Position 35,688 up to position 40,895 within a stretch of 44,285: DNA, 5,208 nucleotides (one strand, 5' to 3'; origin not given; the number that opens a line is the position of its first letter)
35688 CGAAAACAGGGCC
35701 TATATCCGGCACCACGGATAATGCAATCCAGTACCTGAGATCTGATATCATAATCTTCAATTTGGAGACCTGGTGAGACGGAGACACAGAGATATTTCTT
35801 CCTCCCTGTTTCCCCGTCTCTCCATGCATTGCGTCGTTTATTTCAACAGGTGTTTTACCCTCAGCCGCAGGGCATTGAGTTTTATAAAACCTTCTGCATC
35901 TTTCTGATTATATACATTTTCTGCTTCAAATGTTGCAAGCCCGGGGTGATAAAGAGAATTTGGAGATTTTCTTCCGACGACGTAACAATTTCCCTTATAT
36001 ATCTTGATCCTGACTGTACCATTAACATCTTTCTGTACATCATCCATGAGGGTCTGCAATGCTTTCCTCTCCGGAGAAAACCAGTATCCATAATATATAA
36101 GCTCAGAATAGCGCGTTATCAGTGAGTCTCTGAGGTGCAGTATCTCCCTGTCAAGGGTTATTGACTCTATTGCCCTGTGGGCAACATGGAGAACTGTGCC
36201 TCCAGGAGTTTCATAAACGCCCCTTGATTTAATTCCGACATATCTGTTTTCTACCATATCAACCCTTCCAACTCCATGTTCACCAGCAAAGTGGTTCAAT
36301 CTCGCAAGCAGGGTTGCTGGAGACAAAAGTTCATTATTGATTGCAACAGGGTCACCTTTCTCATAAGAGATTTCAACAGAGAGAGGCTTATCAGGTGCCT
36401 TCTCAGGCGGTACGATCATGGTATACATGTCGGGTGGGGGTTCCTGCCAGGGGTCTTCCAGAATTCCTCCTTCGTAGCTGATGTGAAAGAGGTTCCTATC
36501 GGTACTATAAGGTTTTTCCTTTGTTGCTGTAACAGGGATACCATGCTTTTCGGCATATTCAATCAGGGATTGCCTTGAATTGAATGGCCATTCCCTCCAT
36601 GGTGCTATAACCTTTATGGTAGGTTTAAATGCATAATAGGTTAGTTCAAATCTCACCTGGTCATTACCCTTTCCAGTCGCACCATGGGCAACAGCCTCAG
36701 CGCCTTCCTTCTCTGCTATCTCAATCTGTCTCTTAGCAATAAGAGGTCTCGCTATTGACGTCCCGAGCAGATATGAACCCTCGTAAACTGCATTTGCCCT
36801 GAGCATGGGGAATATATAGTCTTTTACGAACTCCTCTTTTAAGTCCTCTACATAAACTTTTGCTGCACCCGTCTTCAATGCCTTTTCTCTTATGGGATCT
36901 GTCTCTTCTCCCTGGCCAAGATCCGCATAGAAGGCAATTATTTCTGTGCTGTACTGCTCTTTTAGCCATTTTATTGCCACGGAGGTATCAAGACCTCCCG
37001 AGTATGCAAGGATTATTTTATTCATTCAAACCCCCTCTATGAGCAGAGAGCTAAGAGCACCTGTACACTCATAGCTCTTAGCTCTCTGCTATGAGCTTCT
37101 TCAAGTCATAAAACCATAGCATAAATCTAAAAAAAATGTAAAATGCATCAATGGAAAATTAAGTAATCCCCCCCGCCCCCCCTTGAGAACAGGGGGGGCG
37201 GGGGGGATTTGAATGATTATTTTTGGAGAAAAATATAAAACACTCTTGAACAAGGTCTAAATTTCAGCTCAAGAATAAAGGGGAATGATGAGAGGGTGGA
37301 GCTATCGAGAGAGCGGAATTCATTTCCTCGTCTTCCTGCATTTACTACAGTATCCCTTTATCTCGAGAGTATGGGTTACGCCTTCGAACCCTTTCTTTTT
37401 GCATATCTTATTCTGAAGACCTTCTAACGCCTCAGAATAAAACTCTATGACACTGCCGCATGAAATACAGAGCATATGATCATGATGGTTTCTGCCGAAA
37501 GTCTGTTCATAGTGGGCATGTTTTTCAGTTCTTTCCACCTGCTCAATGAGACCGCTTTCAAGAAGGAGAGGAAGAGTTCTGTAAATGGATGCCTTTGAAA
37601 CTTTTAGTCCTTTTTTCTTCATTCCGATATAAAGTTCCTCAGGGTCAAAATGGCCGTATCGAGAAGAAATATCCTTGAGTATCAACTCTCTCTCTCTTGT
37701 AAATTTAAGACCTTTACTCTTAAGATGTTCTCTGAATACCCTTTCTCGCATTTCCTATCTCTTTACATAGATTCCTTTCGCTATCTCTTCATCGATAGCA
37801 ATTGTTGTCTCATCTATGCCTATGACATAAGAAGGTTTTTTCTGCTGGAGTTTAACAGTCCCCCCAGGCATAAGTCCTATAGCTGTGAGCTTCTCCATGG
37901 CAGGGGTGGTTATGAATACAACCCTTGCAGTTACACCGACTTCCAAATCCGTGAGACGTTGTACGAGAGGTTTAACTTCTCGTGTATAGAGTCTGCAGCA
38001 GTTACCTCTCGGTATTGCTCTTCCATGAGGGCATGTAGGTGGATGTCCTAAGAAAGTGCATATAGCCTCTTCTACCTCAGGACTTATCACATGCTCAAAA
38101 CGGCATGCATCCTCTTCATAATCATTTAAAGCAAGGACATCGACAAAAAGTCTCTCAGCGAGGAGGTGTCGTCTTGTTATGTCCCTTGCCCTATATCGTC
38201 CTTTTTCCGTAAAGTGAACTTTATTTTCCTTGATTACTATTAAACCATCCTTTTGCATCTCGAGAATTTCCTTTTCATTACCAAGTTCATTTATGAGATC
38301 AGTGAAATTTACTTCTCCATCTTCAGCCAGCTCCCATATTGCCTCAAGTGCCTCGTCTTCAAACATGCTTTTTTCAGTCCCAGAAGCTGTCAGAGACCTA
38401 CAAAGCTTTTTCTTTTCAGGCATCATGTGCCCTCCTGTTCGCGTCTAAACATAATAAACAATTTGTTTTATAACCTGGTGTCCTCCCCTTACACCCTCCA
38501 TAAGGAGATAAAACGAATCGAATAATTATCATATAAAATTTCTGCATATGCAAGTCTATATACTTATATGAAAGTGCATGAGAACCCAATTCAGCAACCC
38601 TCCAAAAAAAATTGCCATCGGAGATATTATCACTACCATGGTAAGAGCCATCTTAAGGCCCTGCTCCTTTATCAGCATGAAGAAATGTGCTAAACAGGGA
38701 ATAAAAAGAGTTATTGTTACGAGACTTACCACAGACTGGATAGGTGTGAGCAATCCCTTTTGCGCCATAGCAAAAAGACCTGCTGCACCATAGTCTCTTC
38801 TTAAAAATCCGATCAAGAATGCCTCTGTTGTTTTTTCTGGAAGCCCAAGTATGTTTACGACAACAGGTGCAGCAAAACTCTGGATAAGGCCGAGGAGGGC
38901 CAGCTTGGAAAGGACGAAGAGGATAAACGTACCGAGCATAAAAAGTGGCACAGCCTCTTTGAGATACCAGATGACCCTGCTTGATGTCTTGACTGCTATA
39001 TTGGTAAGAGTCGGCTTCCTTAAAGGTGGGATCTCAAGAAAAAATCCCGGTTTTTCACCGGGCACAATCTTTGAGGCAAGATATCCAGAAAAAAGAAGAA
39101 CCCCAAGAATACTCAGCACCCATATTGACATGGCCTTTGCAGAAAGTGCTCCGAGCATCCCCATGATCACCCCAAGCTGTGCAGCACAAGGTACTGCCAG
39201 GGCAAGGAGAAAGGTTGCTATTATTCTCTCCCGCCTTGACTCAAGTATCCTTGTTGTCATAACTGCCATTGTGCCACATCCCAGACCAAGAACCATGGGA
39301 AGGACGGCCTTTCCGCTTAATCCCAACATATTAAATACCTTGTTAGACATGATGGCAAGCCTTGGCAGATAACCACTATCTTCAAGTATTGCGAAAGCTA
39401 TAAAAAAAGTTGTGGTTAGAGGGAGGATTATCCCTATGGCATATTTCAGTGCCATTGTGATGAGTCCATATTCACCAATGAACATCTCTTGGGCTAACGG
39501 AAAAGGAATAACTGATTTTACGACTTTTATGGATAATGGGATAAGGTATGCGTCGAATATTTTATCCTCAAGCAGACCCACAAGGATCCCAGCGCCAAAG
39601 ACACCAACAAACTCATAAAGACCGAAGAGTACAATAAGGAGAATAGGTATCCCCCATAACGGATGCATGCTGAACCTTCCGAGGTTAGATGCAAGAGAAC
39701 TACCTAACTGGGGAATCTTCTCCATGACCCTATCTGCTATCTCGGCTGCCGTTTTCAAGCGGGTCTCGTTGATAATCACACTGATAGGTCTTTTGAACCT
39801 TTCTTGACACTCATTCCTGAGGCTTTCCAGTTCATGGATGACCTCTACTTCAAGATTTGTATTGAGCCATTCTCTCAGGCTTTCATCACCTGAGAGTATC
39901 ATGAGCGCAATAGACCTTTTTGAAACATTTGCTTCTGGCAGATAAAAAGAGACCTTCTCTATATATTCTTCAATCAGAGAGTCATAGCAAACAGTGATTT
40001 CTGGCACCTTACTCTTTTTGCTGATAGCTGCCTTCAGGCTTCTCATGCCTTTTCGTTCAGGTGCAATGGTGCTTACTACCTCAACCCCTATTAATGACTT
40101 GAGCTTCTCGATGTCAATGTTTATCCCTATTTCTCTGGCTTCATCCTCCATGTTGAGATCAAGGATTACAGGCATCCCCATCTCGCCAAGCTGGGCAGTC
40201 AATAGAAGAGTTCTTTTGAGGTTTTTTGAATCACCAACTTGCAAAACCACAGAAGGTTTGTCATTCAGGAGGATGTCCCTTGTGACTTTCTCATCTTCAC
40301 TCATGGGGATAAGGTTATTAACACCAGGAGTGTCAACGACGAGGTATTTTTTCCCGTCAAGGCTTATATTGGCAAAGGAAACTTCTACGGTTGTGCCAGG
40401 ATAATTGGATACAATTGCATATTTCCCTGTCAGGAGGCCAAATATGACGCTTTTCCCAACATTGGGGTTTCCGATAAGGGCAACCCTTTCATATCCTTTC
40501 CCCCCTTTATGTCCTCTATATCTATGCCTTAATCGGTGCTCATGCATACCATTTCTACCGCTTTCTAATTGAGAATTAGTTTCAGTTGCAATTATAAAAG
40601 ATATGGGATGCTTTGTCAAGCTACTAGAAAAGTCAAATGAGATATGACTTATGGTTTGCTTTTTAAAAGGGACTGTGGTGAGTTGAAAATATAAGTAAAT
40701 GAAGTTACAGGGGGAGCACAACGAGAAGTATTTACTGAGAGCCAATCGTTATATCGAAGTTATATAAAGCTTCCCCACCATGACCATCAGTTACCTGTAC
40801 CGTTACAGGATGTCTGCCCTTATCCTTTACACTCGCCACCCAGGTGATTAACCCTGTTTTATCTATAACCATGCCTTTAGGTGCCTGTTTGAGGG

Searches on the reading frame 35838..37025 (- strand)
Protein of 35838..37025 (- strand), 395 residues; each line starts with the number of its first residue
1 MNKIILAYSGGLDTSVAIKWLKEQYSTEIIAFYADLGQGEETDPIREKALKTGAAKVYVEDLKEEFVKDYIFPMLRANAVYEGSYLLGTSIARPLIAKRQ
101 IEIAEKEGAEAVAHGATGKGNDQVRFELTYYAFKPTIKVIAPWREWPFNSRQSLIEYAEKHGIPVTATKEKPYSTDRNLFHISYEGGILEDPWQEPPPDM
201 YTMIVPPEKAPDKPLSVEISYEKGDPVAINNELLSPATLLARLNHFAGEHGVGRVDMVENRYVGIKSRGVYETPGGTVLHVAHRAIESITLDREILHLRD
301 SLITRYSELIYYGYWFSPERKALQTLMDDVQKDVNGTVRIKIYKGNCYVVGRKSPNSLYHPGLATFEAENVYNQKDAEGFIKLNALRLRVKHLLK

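Call 68: search_protein_families(library=pfam, proteins=[window:35838-37025:-], max_evalue=0.00001)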
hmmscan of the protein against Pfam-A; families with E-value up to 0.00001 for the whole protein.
window:35838-37025:- (395 aa): 2 families
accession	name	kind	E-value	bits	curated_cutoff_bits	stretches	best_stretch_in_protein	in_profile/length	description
PF20979.2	Arginosuc_syn_C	-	6e-86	288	27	1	173-390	1-218/219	Arginosuccinate synthase C-terminal domain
PF00764.25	Arginosuc_synth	-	1.6e-70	236.8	27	1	3-164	1-162/162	Arginosuccinate synthase N-terminal HUP domain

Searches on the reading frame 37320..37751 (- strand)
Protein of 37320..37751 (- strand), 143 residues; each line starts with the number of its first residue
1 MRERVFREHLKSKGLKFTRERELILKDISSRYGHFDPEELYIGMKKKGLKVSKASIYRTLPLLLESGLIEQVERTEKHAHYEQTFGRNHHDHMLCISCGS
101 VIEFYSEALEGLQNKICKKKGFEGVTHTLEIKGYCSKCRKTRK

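Call 68: search_protein_families(library=pfam, proteins=[window:37320-37751:-], max_evalue=0.00001)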
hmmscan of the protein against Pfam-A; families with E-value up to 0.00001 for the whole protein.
window:37320-37751:- (143 aa): 1 family
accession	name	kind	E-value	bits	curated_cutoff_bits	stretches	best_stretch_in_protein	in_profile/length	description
PF01475.25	FUR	-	1.2e-31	109.7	23.1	1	13-131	2-120/121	Ferric uptake regulator family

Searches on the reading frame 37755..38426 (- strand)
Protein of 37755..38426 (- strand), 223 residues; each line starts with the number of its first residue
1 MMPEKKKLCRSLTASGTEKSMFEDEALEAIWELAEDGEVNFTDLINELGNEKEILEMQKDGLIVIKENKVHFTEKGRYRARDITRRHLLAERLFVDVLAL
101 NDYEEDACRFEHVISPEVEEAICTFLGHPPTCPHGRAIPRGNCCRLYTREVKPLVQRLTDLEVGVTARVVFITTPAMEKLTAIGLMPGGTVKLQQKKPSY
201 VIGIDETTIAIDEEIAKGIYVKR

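Call 68: search_protein_families(library=pfam, proteins=[window:37755-38426:-], max_evalue=0.00001)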
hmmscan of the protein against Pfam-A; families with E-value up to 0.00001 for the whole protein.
window:37755-38426:- (223 aa): 2 families
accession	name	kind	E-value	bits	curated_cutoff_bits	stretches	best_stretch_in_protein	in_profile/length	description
PF02742.21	Fe_dep_repr_C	-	3.3e-24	85.1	27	1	73-140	1-70/70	Iron dependent repressor, metal binding and dimerisation domain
PF04023.20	FeoA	-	3.9e-12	46.5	23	1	157-222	2-73/74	FeoA domain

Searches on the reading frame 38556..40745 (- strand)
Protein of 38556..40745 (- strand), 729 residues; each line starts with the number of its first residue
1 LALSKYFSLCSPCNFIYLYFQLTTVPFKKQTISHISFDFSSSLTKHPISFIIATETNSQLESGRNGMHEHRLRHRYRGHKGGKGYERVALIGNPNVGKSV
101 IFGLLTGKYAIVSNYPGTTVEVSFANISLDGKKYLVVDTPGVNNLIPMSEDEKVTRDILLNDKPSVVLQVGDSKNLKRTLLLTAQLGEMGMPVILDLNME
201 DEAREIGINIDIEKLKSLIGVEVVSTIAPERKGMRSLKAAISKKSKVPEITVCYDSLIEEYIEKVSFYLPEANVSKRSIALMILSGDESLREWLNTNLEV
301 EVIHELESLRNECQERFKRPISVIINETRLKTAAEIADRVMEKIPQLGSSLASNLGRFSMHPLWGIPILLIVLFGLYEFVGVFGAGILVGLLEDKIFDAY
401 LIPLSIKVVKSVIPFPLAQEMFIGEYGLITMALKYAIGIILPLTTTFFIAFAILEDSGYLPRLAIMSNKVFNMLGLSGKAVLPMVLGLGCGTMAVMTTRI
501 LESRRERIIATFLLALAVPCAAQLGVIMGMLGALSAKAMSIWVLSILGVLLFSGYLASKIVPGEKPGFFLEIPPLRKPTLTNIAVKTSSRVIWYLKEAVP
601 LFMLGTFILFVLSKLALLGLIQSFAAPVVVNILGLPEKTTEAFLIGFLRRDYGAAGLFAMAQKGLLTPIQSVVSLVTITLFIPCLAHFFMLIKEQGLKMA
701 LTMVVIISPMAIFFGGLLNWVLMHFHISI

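Call 68: search_protein_families(library=pfam, proteins=[window:38556-40745:-], max_evalue=0.00001)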
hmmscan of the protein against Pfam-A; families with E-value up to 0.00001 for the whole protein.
window:38556-40745:- (729 aa): 5 families
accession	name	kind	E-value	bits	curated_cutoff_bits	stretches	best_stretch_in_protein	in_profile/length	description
PF02421.24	FeoB_N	-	8.3e-51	172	27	1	87-241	2-156/156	Ferrous iron transport protein B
PF07670.19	Gate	-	5.5e-24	85.1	29.6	2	440-533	4-103/104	Nucleoside recognition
PF01926.29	MMR_HSR1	-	2.7e-19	69.8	21.9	1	87-195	1-109/113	50S ribosome-binding GTPase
PF17910.6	FeoB_Cyto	-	2.3e-11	44.4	23.4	1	254-341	1-89/90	FeoB cytosolic helical domain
PF07664.17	FeoB_C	-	3.1e-10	40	26.6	1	541-590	3-54/54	Ferrous iron transport protein B C terminus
